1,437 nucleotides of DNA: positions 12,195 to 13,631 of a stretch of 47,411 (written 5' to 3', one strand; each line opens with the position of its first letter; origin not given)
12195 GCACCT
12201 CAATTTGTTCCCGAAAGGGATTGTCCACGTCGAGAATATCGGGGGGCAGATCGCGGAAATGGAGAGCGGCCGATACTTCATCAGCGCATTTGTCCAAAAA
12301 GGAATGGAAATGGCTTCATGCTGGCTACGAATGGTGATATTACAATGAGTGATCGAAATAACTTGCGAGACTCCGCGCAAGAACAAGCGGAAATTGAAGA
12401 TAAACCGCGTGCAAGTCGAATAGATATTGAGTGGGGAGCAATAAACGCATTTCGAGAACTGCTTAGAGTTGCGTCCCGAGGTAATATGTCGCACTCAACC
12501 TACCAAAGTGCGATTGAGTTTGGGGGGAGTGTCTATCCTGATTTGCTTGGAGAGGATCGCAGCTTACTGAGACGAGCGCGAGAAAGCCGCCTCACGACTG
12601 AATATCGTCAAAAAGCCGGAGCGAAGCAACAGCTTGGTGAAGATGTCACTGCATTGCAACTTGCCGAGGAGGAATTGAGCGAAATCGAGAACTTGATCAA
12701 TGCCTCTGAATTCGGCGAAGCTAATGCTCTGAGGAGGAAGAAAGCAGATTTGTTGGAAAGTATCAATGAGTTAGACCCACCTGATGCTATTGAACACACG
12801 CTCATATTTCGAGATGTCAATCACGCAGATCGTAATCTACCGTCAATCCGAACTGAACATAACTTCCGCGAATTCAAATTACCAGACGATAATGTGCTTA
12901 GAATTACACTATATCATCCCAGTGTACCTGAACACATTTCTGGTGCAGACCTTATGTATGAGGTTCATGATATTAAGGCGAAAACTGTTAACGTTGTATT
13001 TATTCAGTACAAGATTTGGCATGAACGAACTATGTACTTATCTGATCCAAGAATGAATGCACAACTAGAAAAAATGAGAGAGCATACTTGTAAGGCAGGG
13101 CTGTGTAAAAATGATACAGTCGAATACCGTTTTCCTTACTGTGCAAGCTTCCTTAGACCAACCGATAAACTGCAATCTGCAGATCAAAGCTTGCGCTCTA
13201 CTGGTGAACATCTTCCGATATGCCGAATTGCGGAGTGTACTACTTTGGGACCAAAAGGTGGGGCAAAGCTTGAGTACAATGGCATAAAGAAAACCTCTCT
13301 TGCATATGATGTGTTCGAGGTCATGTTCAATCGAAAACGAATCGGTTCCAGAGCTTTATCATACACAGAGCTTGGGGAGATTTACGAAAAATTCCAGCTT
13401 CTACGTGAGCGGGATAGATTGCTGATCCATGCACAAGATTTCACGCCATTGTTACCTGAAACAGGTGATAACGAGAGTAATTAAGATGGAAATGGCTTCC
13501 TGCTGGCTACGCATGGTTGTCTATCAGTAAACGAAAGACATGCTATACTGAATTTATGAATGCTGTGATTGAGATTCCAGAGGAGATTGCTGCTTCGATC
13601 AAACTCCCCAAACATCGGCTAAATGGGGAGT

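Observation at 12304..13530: Single-gene cassette inserted at the 3' end of the cyclase gene, bracketed by a 45-bp duplication of the gene's last 14 codons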

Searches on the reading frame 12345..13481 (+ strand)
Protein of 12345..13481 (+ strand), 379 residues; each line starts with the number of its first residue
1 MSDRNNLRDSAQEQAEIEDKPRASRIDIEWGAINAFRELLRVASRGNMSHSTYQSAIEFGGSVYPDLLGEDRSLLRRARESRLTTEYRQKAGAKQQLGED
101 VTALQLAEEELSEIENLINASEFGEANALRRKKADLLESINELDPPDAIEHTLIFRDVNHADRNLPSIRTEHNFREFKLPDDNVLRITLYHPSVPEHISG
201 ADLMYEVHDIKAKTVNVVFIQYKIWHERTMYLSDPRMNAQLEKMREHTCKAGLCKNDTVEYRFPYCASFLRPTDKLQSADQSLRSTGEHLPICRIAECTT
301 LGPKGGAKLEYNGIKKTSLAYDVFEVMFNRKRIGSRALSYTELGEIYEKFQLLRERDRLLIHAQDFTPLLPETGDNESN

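Call 4: search_protein_families(library=pfam, proteins=[window:12345-13481:+], max_evalue=0.1)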
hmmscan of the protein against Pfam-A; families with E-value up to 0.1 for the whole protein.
window:12345-13481:+ (379 aa): 0 families

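Call 6: search_protein_families(library=padloc, proteins=[window:12345-13481:+], max_evalue=1)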
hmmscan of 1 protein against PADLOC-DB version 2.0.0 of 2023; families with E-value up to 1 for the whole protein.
window:12345-13481:+ (379 aa): 0 families

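Call 7: search_protein_families(library=ncbifam, proteins=[window:12345-13481:+], max_evalue=1)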
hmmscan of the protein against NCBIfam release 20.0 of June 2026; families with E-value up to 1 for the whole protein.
window:12345-13481:+ (379 aa): 0 families

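Call 8: find_homologous_proteins(query=window:12345-13481:+)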
Query window:12345-13481:+ (379 aa): 305 proteins with E <= 0.001 among 5225 candidates; the best 120 are listed.
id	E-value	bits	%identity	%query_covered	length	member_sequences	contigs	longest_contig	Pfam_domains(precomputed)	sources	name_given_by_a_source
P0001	5.3e-252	853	100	100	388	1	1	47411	-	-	-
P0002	1.2e-140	487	62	92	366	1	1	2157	-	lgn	-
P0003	2.6e-116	407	50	92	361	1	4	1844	-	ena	-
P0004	5.9e-102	360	48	90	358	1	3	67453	-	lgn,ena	-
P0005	1.2e-101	359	47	91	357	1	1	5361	-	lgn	-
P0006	1.9e-101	358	47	91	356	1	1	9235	-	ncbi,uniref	ncbi:hypothetical protein [Aliivibrio sifiae]|uniref:hypothetical protein n=1 Tax=Aliivibrio sifiae 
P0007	3.8e-101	357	48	92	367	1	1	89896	-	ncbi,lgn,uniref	ncbi:hypothetical protein ABRP83_07960 [Pectobacterium brasiliense]|uniref:hypothetical protein n=1 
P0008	1.0e-100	356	47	92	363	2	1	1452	-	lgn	-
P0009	1.2e-100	355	47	91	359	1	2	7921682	-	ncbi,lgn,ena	ncbi:MAG: hypothetical protein WBV94_04100 [Blastocatellia bacterium]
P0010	1.3e-100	355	47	91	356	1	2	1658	-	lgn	-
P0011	1.5e-100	355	48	90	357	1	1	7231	-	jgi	jgi:hypothetical protein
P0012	2.8e-100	354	48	90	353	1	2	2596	-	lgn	-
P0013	5.0e-100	353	47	91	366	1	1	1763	-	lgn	-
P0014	1.2e-99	352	47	91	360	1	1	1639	-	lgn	-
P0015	1.4e-99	352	46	91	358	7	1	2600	-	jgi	jgi:hypothetical protein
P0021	1.0e-98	349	47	91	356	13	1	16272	-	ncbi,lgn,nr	ncbi:hypothetical protein U2U55_003450 [Vibrio cholerae]|nr:hypothetical protein [Vibrio cholerae]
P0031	7.5e-98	346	48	90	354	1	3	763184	-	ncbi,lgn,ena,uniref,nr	ncbi:hypothetical protein I6M33_16545 [Shewanella algae]|uniref:hypothetical protein n=1 Tax=Shewane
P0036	6.5e-97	343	47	90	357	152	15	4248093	-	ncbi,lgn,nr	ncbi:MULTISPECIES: hypothetical protein [Edwardsiella]|nr:hypothetical protein [Edwardsiella anguill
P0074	2.3e-94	335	46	91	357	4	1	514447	-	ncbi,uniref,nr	ncbi:hypothetical protein I6M76_13175 [Citrobacter cronae]|uniref:hypothetical protein n=1 Tax=Citro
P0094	1.4e-93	332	47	91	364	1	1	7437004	-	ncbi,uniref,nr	ncbi:hypothetical protein Poly24_43570 [Rosistilla carotiformis]|uniref:Uncharacterized protein n=1 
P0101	2.9e-93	331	46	90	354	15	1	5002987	-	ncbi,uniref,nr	ncbi:hypothetical protein [Aeromonas dhakensis]|uniref:hypothetical protein n=1 Tax=Aeromonas dhaken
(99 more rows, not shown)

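Call 10: find_encoding_contigs(protein=P0002, flank=6000)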
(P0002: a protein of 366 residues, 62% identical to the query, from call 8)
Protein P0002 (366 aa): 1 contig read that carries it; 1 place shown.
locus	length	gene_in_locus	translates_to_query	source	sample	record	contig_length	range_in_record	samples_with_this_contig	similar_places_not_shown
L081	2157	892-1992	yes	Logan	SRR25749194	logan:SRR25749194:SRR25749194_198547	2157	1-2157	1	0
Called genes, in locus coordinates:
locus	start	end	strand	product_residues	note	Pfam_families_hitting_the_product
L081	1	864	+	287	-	?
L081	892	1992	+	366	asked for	-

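Call 11: find_encoding_contigs(protein=P0004, flank=6000)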
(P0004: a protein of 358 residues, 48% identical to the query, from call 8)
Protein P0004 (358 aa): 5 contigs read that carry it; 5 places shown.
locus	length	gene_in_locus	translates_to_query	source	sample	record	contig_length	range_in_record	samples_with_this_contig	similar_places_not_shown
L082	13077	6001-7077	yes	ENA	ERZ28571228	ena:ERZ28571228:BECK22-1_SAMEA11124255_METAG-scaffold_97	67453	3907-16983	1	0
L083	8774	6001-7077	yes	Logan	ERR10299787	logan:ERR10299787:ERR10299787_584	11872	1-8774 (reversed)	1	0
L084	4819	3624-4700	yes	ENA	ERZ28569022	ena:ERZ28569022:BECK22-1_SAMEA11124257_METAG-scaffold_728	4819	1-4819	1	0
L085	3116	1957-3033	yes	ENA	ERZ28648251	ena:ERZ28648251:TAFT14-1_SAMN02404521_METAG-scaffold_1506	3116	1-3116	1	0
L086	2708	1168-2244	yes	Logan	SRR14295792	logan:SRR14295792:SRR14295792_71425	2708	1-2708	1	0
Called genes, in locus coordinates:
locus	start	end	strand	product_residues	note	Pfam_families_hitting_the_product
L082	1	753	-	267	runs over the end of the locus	-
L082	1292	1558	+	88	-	PF05930:Phage_AlpA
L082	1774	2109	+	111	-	PF10554:Phage_ASH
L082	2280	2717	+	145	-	-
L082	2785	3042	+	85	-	-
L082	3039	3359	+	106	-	PF17345:DUF5375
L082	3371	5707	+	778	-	PF08273:Zn_Ribbon_Prim, PF01751:Toprim (faint), PF13362:Toprim_3, PF08706:D5_N, PF19263:DUF5906, PF03288:Pox_D5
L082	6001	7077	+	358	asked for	-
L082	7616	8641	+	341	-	PF00142:Fer4_NifH (weak), PF01656:CbiA, PF02374:ArsA_ATPase (faint), PF10609:ParA (faint), PF13614:AAA_31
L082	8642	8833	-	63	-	-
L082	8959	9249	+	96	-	PF08845:SymE_toxin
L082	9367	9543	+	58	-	-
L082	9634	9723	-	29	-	-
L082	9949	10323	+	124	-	PF18602:Rap1a (weak)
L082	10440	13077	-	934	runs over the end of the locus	PF03212:Pertactin, PF18883:AC_1, PF03797:Autotransporter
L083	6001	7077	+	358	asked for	-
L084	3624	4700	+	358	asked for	-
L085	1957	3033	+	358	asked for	-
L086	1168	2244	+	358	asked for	-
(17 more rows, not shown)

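Call 26: search_dna_similar(query=window:12345-13481:+, collection=phages, mode=protein)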
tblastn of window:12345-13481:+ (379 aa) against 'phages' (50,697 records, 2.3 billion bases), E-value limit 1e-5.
No match.

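Call 27: search_dna_similar(query=window:12345-13481:+, collection=plasmids, mode=protein)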
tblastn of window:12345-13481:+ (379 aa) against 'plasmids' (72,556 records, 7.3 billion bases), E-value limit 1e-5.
No match.

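Call 28: find_encoding_contigs(protein=P0036, flank=7000, max_places=3)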
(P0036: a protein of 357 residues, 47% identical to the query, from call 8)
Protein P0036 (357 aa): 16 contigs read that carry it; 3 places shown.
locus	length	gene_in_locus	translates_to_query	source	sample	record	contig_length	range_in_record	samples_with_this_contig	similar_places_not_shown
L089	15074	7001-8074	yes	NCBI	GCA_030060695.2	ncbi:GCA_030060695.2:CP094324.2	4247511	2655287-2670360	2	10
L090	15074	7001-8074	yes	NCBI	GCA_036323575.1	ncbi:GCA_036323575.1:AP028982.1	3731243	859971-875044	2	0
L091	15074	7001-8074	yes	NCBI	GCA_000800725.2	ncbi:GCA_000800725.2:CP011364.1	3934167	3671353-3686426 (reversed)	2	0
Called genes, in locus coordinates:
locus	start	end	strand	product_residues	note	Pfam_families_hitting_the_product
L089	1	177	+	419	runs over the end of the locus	-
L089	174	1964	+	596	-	PF01580:FtsK_SpoIIIE (faint), PF01935:DUF87, PF10412:TrwB_AAD_bind (faint)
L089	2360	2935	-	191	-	PF07455:Psu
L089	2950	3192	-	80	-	PF04606:Ogr_Delta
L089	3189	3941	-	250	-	PF07455:Psu (weak)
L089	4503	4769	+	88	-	PF05930:Phage_AlpA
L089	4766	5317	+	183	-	PF10554:Phage_ASH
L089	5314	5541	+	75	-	-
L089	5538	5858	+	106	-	PF17345:DUF5375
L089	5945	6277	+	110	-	PF08273:Zn_Ribbon_Prim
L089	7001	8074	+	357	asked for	-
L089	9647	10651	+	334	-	PF13280:WYL, PF25583:WCX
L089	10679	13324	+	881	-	PF18019:Cas3_HD, PF00270:DEAD, PF00271:Helicase_C (faint), PF22590:Cas3-like_C_2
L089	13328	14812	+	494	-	PF09481:CRISPR_Cse1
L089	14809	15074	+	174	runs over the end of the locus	PF09485:CRISPR_Cse2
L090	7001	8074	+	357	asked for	-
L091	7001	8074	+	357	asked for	-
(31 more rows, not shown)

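Call 29: find_encoding_contigs(protein=P0009, flank=7000, max_places=2)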
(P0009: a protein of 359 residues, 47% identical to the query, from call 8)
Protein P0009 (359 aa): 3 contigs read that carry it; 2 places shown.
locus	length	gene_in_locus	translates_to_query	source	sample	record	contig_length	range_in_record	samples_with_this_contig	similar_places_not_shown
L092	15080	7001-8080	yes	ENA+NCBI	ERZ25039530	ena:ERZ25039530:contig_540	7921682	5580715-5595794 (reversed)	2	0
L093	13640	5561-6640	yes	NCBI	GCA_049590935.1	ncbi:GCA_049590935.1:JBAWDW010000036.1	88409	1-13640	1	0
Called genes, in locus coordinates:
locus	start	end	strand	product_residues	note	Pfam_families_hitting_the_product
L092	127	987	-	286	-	PF13276:HTH_21, PF00665:rve, PF13683:rve_3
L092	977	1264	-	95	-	PF01527:HTH_Tnp_1 (weak)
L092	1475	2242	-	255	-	PF01609:DDE_Tnp_1, PF13546:DDE_5, PF04693:DDE_Tnp_2 (weak), PF13701:DDE_Tnp_1_4 (faint)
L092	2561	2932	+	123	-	PF13392:HNH_3 (weak)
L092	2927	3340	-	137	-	PF13358:DDE_3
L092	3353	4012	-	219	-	PF13384:HTH_23, PF13518:HTH_28 (weak), PF13565:HTH_32 (weak), PF13592:HTH_33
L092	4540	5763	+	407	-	-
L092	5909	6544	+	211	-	PF21941:SMEK_N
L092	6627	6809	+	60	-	-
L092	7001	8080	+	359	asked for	-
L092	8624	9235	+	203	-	PF01464:SLT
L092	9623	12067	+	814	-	PF13487:HD_5, PF01966:HD, PF01590:GAF, PF13185:GAF_2, PF13492:GAF_3 (weak), PF00990:GGDEF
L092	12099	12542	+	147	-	-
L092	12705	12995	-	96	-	-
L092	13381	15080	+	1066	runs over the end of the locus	PF00082:Peptidase_S8, PF19190:BACON_2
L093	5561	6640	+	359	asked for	-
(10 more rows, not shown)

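Call 30: find_encoding_contigs(protein=P0094, flank=7000, max_places=2)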
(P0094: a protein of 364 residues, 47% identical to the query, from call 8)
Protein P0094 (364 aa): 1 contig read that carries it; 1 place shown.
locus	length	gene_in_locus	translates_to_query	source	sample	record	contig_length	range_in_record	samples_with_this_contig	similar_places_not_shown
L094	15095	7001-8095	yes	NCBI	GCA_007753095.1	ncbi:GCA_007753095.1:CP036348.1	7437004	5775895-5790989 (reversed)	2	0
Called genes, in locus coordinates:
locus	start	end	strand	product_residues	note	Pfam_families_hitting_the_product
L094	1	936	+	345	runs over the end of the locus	PF09084:NMT1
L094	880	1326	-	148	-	-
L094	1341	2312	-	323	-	PF13489:Methyltransf_23, PF06325:PrmA (weak), PF08241:Methyltransf_11 (weak), PF08242:Methyltransf_12 (weak), PF13649:Methyltransf_25 (weak)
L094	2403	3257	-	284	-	PF00059:Lectin_C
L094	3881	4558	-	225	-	PF04536:TPM_phosphatase (faint)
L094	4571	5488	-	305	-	PF04536:TPM_phosphatase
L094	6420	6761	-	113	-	-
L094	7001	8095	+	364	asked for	-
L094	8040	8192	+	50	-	-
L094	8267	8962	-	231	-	-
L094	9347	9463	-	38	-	-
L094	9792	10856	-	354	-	PF00890:FAD_binding_2 (faint), PF04820:Trp_halogenase (faint), PF07992:Pyr_redox_2, PF13738:Pyr_redox_3, PF00070:Pyr_redox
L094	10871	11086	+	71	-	-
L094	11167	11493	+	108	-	-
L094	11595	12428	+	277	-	PF00198:2-oxoacid_dh (faint)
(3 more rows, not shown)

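Call 33: find_encoding_contigs(protein=P0003, flank=5000, max_places=5)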
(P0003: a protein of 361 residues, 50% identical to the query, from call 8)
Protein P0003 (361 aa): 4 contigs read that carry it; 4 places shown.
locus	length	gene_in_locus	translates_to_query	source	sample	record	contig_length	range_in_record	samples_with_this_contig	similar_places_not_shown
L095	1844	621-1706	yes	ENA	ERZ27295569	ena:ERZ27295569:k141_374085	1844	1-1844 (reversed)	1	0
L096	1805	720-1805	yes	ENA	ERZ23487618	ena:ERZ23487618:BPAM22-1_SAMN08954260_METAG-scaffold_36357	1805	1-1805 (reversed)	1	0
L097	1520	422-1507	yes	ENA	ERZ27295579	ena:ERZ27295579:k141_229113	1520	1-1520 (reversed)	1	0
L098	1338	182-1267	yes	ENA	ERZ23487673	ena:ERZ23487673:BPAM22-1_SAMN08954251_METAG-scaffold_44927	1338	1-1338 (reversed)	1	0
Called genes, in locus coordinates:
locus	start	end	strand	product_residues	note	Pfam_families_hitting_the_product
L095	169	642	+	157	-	-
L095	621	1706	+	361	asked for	-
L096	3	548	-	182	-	?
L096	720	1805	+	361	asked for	?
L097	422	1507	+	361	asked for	-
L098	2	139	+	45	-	?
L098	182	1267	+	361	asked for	-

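Call 37: predict_structure(alignment_id=A1)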
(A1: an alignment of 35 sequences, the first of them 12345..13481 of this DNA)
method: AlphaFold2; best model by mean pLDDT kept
length: 379 residues; sequences in the alignment: 35
mean_pLDDT: 79.9   pTM: 0.77
mean pLDDT of the five models: 79.9, 79.8, 77.4, 70.4, 68.2
residues with pLDDT >= 90: 111; 70-90: 176; 50-70: 73; < 50: 19
segments of 3 or more residues with pLDDT < 50: 149-152, 160-162, 372-379
pLDDT, mean of each block of 10 residues (from residue 1): 57 53 82 88 79 88 84 87 94 95 96 93 78 94 69 50 61 73 82 57 89 91 85 86 89 74 76 85 82 92 92 89 83 88 86 59 79 47
secondary structure, 60 per line:
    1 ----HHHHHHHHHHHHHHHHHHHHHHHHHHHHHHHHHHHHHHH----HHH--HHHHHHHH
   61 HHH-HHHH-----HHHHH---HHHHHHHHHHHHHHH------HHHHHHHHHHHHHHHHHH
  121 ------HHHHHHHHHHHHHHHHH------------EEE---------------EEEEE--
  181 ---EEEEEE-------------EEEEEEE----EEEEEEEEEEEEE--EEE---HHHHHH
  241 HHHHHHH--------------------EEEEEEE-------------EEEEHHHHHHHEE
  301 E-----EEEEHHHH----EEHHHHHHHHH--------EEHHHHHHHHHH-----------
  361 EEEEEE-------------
elements in order: H5-43 H53-63 H65-68 H74-78 H82-96 H103-120 H127-143 E156-158 E174-178 E184-189 E203-209 E214-226 E229-231 H235-247 E268-274 E288-291 H292-298 E299-301 E307-310 H311-314 H321-329 H340-349 E361-366

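Call 39: search_solved_structures(query=A1, max_evalue=1)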
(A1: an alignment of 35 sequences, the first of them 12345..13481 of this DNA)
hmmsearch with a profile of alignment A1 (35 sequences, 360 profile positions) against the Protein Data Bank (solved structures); distinct sequences matched with E-value up to 1: 1.
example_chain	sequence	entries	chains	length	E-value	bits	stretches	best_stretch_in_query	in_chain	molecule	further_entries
3csx_A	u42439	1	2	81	0.21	13.6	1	74-126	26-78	Putative uncharacterized protein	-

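Call 40: fold_search(model_id=the predicted structure, library=pdb)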
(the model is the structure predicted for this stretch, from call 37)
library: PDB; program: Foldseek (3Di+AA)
matches with E <= 10: 168; with E <= 0.001: 0
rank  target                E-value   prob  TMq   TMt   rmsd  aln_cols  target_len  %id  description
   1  4tkd_D                1.0e-02  0.97  0.18  0.46   9.0       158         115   13  Sulfolobus solfataricus HJC mutants (released 2015-08-12)
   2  2wj0_A                3.0e-02  0.95  0.17  0.43   4.6       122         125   12  Crystal structures of Holliday junction resolvases from Archaeoglobus fulgidus bound to DNA substrate (released 2009-05-26)
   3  2wiw_A                3.9e-02  0.96  0.17  0.43   4.5       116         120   13  Crystal structures of Holliday junction resolvases from Archaeoglobus fulgidus bound to DNA substrate (released 2009-05-26)
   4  2jbw_C                1.5e-01  0.23  0.11  0.12  16.5       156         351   17  Crystal Structure of the 2,6-dihydroxy-pseudo-oxynicotine Hydrolase. (released 2007-01-04)
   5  2jbw_A                1.6e-01  0.44  0.13  0.14  17.7       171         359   14  Crystal Structure of the 2,6-dihydroxy-pseudo-oxynicotine Hydrolase. (released 2007-01-04)
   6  2jbw_B                1.6e-01  0.44  0.13  0.14  19.2       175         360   14  Crystal Structure of the 2,6-dihydroxy-pseudo-oxynicotine Hydrolase. (released 2007-01-04)
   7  1zp7_B                2.0e-01  0.85  0.18  0.39   5.1       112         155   12  The structure of Bacillus subtilis RecU Holliday junction resolvase and its role in substrate selection and sequence s (released 2005-09-20)
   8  8a52_A                2.8e-01  0.06  0.11  0.11  19.8       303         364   10  Crystal structure of a chimeric LOV-Histidine kinase SB2F1 (asymmetrical variant, trigonal form with long c-axis) (released 2023-12-27)
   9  2jbw_D                3.1e-01  0.13  0.11  0.12  19.4       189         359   15  Crystal Structure of the 2,6-dihydroxy-pseudo-oxynicotine Hydrolase. (released 2007-01-04)
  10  2jqh_MODEL_1_A        6.2e-01  0.94  0.12  0.54   6.1        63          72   19  VPS4B MIT (released 2007-10-16)
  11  8rpx_D                6.5e-01  0.06  0.10  0.19  16.6       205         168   10  NhoI restriction endonuclease in complex with quadruply methylated DNA target (released 2024-07-17)
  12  5of9_B                7.3e-01  0.10  0.10  0.07  14.3       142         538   13  Crystal structure of human MORC2 (residues 1-603) (released 2018-02-14)
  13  3aoi_X                7.3e-01  0.06  0.10  0.20  18.2       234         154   11  RNA polymerase-Gfh1 complex (Crystal type 2) (released 2010-12-08)
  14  8q5o_A                8.6e-01  0.35  0.15  0.32   5.4       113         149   11  N-terminal domain of restriction endonuclease Eco15I with tetra-methylated target DNA. (released 2024-07-17)
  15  3u0o_B                9.1e-01  0.07  0.12  0.13  12.9       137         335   13  The crystal structure of selenophosphate synthetase from E. coli (released 2012-03-14)
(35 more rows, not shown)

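Call 44: find_related_loci(query=A1, collection=metagenome_contigs, flank=4000)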
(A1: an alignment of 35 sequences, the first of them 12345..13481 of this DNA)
Query A1 (379 aa) in metagenome_contigs; peptide patterns used: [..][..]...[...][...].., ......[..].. (x = any residue, [..] = any of these).
216 stretches matched a pattern; 91 encode a relative of the query (tblastn E <= 1e-3); the best 80 are kept; 80 distinct loci.
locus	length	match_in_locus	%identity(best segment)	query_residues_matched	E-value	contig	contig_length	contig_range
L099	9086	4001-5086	46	24-377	2e-107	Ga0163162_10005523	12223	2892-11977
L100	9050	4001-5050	48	25-366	5e-106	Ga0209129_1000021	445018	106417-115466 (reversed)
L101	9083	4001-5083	45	14-367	9e-106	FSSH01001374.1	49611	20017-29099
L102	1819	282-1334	47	24-366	2e-112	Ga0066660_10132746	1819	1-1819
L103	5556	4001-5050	47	25-366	3e-104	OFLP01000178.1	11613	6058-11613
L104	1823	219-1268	46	25-366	9e-111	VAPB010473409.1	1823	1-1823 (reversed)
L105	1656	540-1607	48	24-375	9e-111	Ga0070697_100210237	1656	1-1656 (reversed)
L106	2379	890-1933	47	23-366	4e-107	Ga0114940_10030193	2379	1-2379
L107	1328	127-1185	46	23-366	3e-111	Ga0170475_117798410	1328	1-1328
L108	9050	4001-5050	46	25-366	6e-102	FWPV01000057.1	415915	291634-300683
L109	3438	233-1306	44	24-371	2e-103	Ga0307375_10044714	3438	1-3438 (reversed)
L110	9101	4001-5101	44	8-366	5e-101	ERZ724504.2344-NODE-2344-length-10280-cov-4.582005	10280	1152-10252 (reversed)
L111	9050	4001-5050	45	25-366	6e-101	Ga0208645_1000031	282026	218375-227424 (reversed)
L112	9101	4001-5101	44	8-366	6e-101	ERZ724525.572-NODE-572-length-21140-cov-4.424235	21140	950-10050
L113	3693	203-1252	45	25-366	9e-102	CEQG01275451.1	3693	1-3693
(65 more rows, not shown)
